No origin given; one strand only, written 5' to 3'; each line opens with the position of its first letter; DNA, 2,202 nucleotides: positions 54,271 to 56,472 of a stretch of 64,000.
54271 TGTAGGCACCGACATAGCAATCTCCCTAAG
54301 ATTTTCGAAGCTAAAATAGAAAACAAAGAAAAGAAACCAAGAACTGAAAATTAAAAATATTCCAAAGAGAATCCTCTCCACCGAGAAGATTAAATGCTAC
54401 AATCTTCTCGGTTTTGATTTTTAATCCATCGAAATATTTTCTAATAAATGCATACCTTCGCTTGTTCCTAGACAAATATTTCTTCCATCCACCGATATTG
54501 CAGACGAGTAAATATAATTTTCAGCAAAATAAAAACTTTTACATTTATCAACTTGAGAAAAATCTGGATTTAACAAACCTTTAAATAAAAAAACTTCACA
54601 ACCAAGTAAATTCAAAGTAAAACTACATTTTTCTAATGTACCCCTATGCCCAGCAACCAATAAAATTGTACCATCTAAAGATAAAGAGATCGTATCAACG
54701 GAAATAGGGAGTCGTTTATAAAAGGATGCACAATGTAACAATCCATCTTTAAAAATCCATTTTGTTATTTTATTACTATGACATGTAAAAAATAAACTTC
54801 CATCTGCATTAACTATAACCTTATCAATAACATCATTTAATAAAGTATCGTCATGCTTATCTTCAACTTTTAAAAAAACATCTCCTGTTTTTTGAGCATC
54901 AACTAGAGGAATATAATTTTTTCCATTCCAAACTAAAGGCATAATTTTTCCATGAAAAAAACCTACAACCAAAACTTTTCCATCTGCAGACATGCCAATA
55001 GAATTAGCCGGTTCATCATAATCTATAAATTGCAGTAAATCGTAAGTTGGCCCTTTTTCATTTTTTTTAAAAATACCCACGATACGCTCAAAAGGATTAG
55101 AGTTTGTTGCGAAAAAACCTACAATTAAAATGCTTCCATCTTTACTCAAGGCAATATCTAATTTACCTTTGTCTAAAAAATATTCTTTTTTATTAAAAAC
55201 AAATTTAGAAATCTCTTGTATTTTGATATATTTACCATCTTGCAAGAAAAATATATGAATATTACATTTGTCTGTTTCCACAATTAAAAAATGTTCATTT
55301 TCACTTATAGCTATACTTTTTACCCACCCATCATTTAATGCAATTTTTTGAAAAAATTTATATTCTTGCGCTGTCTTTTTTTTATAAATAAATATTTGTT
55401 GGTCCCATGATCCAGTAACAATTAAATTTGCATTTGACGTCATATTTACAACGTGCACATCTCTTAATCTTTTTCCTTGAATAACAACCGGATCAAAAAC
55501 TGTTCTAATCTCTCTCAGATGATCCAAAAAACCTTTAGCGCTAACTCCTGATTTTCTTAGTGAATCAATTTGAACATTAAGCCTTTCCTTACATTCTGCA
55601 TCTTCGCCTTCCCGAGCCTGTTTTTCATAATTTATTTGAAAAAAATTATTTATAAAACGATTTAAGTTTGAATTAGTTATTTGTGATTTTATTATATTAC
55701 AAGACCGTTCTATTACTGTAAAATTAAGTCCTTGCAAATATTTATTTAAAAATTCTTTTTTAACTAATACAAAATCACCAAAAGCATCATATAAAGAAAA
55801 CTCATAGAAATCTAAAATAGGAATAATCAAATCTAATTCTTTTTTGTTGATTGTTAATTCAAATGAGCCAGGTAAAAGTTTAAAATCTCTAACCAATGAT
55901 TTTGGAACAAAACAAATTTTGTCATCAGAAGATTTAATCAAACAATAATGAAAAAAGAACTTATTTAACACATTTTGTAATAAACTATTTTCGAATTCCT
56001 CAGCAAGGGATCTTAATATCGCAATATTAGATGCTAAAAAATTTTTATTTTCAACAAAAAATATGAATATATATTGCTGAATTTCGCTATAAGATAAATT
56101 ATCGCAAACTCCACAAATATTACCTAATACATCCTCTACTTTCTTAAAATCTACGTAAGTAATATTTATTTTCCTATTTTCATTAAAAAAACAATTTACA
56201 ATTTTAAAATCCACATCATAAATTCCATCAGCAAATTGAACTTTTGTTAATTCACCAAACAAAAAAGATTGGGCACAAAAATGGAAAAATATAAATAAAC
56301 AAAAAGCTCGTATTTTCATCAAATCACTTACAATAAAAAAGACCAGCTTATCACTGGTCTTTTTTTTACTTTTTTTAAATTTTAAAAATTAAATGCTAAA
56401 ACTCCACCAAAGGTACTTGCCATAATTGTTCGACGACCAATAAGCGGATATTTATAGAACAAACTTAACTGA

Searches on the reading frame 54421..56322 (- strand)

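Call 12: search_protein_families(library=ncbifam, proteins=[window:54421-56322:-], max_evalue=0.1)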
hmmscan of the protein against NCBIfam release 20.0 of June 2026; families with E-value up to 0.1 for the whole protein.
window:54421-56322:- (633 aa): 2 families
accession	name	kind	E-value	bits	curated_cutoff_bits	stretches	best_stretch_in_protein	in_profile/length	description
TIGR02608.1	delta_60_rpt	domain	0.00098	18.9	76.5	0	439-456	3-20/55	delta-60 repeat domain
NF005226.0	PRK06722.1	equivalog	0.0082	15.3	290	1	461-526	152-216/281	exonuclease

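Call 43: search_protein_families(library=pfam, proteins=[window:54421-56322:-], max_evalue=0.01)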
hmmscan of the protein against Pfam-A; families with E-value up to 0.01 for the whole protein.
window:54421-56322:- (633 aa): 11 families
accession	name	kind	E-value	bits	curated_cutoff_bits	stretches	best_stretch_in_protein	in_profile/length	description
PF23414.1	Beta-prop_EML_2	-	1.1e-08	35.2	90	1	288-369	83-162/266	Echinoderm microtubule-associated protein second beta-propeller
PF25174.1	Beta-prop_THOC3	-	1.6e-05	24.5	305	1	289-559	5-233/272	THOC3 beta-propeller domain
PF12894.13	ANAPC4_WD40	-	4.2e-05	24.2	22.9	0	297-368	6-75/91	Anaphase-promoting complex subunit 4 WD40 domain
PF24817.1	WD40_WDHD1_1st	-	0.00023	20.9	109.9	1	289-467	89-251/291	WDHD1 first WD40 domain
PF23756.1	Beta-prop_HPS5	-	0.00049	19.9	34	1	289-361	20-89/328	HPS5 beta propeller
PF00400.38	WD40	-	0.0006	20.7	27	0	292-313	17-38/39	WD domain, G-beta repeat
PF25172.1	Beta-prop_WDR3_2nd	-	0.0013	18.5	140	0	288-362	82-164/293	WDR3 second beta-propeller domain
PF24506.1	KNTC1_N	-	0.0014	18.4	27.1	0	428-461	59-92/376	KNTC1, N-terminal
PF24807.1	WD40_CDC20-Fz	-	0.0018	18.1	200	0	289-358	94-162/292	CDC20/Fizzy WD40 domain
PF21029.3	RMC1_N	-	0.005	17.3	27.3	0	310-364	18-72/119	Regulator of MON1-CCZ1 complex, N-terminal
PF24814.1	WD40_Prp19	-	0.0065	16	320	0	293-365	56-211/281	Prp19 WD40 domain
